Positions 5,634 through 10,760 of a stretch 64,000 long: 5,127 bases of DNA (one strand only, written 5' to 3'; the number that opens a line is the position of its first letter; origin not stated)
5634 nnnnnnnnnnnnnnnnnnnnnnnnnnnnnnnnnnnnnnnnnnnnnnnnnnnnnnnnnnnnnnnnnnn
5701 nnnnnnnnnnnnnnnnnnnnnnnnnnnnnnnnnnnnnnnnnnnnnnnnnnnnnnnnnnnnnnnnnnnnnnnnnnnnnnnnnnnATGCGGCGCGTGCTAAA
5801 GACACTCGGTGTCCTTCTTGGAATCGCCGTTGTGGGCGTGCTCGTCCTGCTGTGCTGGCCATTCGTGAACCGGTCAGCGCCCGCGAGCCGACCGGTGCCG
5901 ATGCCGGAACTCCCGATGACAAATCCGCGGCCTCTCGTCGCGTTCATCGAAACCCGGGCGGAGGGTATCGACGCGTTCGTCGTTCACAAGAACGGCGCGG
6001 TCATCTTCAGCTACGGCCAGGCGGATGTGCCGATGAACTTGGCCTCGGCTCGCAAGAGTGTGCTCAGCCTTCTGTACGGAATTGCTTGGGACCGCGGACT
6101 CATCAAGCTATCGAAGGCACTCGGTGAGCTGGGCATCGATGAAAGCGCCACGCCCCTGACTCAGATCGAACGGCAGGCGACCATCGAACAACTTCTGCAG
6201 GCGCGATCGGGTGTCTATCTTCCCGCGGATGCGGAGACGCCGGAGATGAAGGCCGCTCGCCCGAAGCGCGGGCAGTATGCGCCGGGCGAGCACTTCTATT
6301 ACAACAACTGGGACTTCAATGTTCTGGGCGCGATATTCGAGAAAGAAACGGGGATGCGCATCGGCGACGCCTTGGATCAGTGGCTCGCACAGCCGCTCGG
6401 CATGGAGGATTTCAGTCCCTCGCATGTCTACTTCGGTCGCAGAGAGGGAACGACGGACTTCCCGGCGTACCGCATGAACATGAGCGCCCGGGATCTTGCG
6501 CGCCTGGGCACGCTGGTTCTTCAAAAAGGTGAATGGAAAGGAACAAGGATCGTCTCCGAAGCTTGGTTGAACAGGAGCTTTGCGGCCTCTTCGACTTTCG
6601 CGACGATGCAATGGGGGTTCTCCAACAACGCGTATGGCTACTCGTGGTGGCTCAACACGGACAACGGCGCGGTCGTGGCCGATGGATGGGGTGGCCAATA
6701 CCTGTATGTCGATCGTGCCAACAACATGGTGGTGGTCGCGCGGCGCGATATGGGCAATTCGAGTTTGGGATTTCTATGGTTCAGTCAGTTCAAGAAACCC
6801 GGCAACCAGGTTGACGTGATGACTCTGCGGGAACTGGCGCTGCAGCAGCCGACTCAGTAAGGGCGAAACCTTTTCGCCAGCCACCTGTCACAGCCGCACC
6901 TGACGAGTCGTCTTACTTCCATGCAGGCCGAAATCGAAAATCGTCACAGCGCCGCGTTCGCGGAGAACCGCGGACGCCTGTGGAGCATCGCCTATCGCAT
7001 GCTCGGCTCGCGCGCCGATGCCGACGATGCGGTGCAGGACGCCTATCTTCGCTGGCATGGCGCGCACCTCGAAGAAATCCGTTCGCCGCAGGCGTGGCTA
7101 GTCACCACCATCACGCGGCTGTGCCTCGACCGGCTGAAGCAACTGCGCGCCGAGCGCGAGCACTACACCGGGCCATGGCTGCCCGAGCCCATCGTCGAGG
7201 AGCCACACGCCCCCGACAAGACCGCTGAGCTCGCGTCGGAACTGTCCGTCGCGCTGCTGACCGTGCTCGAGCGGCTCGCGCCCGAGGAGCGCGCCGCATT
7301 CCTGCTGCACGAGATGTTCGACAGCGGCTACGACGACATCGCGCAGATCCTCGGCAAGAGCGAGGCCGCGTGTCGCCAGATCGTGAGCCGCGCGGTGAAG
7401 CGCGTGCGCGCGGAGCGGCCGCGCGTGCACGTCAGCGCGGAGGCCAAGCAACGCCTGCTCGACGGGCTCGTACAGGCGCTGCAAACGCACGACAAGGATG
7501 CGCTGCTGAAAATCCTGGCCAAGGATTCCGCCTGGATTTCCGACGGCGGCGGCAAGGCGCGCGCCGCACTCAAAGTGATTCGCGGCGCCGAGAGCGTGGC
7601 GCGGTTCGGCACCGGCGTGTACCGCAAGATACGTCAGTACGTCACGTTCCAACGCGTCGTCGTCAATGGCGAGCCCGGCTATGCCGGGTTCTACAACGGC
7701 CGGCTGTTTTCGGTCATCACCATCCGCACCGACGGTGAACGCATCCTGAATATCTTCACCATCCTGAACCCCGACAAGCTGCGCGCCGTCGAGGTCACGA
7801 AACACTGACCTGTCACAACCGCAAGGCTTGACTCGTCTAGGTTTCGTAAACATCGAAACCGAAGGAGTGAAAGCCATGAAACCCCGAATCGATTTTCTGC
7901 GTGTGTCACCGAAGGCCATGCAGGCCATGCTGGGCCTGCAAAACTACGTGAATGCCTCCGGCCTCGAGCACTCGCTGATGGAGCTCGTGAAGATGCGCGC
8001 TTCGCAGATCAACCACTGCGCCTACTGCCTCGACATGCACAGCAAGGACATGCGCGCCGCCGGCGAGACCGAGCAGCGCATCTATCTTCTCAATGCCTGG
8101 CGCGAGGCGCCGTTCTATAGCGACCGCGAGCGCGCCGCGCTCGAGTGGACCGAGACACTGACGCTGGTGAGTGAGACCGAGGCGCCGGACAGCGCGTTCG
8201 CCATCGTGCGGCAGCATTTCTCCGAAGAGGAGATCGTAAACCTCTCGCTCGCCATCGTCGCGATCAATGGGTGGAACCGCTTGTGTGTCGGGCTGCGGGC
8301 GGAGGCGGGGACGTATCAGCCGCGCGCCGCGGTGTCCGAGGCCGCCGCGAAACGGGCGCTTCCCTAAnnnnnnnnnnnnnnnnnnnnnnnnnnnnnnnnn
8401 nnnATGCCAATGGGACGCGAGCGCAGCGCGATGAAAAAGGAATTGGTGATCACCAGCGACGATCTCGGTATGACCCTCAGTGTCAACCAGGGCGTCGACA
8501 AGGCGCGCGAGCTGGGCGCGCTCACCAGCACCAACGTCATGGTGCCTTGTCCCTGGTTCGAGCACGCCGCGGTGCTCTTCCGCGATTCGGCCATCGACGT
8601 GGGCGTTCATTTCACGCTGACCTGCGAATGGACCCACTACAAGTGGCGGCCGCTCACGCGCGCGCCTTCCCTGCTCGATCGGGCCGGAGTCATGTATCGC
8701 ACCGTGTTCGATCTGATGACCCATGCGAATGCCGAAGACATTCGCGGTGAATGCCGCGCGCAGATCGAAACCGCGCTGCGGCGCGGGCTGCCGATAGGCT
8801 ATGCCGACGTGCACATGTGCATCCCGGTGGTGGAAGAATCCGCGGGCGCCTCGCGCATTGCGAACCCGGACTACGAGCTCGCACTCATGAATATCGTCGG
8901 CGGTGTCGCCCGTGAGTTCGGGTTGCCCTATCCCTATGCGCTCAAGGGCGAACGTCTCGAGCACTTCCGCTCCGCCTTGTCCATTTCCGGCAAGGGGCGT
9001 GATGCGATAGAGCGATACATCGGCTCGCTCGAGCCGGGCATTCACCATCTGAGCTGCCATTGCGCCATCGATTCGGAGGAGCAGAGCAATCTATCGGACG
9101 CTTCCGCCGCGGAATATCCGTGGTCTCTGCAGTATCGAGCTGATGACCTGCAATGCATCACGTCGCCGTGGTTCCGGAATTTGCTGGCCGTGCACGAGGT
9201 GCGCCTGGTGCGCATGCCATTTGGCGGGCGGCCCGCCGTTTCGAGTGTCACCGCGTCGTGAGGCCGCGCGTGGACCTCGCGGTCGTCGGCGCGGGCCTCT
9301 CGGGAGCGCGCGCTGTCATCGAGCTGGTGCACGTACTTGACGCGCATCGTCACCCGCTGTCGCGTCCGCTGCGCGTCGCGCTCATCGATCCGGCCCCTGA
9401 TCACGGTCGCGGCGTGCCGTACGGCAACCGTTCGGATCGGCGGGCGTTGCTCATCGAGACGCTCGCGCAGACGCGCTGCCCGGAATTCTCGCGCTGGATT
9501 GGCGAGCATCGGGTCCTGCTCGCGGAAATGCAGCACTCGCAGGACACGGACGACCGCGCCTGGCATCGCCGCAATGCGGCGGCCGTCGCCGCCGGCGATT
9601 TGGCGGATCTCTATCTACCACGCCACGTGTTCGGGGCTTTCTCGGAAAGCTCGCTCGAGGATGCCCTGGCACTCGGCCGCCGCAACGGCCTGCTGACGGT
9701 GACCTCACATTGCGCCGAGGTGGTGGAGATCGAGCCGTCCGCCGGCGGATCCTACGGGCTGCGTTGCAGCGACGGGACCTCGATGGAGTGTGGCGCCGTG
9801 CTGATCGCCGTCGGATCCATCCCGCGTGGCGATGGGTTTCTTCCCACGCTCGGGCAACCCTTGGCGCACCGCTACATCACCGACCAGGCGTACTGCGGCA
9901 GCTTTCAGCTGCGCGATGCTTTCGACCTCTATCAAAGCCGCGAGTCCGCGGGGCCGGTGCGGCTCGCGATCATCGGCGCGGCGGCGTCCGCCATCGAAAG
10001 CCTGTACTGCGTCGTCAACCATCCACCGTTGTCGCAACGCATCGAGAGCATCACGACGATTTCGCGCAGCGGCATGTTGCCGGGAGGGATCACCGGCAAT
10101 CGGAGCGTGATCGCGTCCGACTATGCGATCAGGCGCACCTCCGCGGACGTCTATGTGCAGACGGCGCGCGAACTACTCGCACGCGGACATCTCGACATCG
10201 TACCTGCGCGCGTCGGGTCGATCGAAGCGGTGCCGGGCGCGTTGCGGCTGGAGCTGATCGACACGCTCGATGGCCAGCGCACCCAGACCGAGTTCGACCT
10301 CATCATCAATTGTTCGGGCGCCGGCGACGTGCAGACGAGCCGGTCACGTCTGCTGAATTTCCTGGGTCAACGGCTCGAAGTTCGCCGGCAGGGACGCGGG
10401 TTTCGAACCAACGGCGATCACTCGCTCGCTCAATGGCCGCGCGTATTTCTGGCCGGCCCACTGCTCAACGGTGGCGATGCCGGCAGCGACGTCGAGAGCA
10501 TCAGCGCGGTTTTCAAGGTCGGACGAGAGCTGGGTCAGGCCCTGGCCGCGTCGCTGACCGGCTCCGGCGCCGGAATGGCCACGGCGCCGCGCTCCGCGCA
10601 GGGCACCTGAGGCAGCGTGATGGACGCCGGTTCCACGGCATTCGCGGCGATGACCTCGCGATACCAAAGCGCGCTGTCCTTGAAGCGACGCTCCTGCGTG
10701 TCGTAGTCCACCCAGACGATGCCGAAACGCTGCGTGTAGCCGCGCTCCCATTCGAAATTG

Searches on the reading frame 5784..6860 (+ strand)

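Call 13: search_protein_families(library=pfam, proteins=[window:5784-6860:+])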
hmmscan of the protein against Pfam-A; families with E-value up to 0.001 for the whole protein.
window:5784-6860:+ (358 aa): 1 family
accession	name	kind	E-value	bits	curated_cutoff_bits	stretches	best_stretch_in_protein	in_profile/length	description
PF00144.29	Beta-lactamase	-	6.2e-31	108.2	27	1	58-318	13-305/329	Beta-lactamase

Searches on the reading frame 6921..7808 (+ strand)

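Call 13: search_protein_families(library=pfam, proteins=[window:6921-7808:+])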
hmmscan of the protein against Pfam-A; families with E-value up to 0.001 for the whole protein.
window:6921-7808:+ (295 aa): 5 families
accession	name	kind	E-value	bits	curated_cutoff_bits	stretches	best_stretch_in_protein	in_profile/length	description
PF04542.20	Sigma70_r2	-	3.9e-15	55.8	24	1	13-76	2-69/71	Sigma-70 region 2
PF08281.18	Sigma70_r4_2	-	5.2e-14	52.1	25.7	1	110-161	2-53/54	Sigma-70, region 4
PF22233.2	PhyR_sigma-like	-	1.7e-05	25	27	1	116-160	1-45/50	Response regulator PhyR, sigma-like domain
PF04545.22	Sigma70_r4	-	2.9e-05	23.9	24.1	1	115-163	1-49/50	Sigma-70, region 4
PF12680.13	SnoaL_2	-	0.00088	20.3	27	0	183-256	4-70/102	SnoaL-like domain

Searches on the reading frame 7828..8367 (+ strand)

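Call 50: search_protein_families(library=pfam, proteins=[window:7828-8367:+], max_evalue=0.01)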
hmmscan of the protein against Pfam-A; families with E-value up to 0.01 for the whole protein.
window:7828-8367:+ (179 aa): 1 family
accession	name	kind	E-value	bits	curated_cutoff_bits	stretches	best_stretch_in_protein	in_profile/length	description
PF02627.25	CMD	-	1.1e-21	77.1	23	1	28-109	1-83/84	Carboxymuconolactone decarboxylase family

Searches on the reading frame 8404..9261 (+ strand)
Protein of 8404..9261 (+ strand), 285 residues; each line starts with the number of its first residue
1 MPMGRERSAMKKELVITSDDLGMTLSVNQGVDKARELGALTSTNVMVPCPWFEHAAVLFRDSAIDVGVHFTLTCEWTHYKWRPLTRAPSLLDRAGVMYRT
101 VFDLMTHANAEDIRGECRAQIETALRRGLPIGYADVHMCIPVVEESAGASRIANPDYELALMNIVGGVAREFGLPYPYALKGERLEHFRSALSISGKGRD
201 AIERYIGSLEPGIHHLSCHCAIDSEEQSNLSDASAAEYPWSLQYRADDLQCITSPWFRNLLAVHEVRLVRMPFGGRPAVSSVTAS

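Call 50: search_protein_families(library=pfam, proteins=[window:8404-9261:+], max_evalue=0.01)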
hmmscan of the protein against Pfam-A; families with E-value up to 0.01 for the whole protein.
window:8404-9261:+ (285 aa): 1 family
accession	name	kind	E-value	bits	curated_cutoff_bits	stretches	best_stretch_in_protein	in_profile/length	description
PF04794.17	YdjC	-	3.9e-40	138.8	29.7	1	14-262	2-265/266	YdjC-like protein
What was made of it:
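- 8404..9261 (+): YdjC-family carbohydrate deacetylase (the ChbG chitooligosaccharide-deacetylase family), with no signal peptide. It is detached from the operon by a GH1 gene. In relatives it is directly adjacent to the synthase gene. Pfam YdjC 138.8 bits (call 50).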

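Call 54: search_protein_families(library=ncbifam, proteins=[window:8404-9261:+], max_evalue=0.001)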
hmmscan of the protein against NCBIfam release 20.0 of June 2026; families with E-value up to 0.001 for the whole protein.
window:8404-9261:+ (285 aa): 3 families
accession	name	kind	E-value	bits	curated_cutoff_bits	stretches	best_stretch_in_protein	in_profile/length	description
NF052308.1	CarbhyDeactlThm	equivalog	1.2e-24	87.1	400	1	11-235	11-232/265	carbohydrate deacetylase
NF002559.0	PRK02134.1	equivalog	1.2e-18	67.6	227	1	10-140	1-128/249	chitin disaccharide deacetylase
TIGR03473.1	HpnK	hypoth_equivalog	2.1e-12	46.9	232.6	1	12-138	2-131/283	hopanoid biosynthesis-associated protein HpnK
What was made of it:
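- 8404..9261 (+): NCBIfam carbohydrate / chitin-disaccharide deacetylase models, below cut-off (call 54).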

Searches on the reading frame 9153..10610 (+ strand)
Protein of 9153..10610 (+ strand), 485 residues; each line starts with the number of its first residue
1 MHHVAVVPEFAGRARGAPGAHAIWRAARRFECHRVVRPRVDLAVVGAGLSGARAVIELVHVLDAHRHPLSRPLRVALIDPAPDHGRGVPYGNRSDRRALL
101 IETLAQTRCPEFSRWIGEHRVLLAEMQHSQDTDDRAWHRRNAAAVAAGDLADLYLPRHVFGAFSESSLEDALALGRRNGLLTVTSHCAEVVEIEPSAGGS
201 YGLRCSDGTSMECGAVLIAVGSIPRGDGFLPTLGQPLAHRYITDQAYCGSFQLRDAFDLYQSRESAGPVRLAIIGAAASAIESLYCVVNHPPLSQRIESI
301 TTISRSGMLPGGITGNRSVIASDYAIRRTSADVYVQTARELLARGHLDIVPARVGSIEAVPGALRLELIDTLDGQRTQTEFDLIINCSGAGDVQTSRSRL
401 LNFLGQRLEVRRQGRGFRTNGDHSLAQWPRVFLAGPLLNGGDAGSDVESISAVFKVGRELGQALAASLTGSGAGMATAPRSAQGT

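Call 7: search_protein_families(library=pfam, proteins=[window:9153-10610:+], max_evalue=0.001)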
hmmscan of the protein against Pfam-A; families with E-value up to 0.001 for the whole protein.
window:9153-10610:+ (485 aa): 1 family
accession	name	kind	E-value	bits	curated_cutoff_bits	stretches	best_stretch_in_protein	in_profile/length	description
PF13454.12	NAD_binding_9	-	2.5e-15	57.2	21.8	1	43-221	1-153/155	FAD-NAD(P)-binding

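Call 54: search_protein_families(library=ncbifam, proteins=[window:9270-10610:+], max_evalue=0.001)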
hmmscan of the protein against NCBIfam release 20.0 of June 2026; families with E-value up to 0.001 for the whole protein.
window:9270-10610:+ (446 aa): 0 families

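Call 60: search_solved_structures(query=window:9270-10610:+, max_evalue=0.01)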
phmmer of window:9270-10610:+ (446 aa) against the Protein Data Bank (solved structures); distinct sequences matched with E-value up to 0.01: 0.
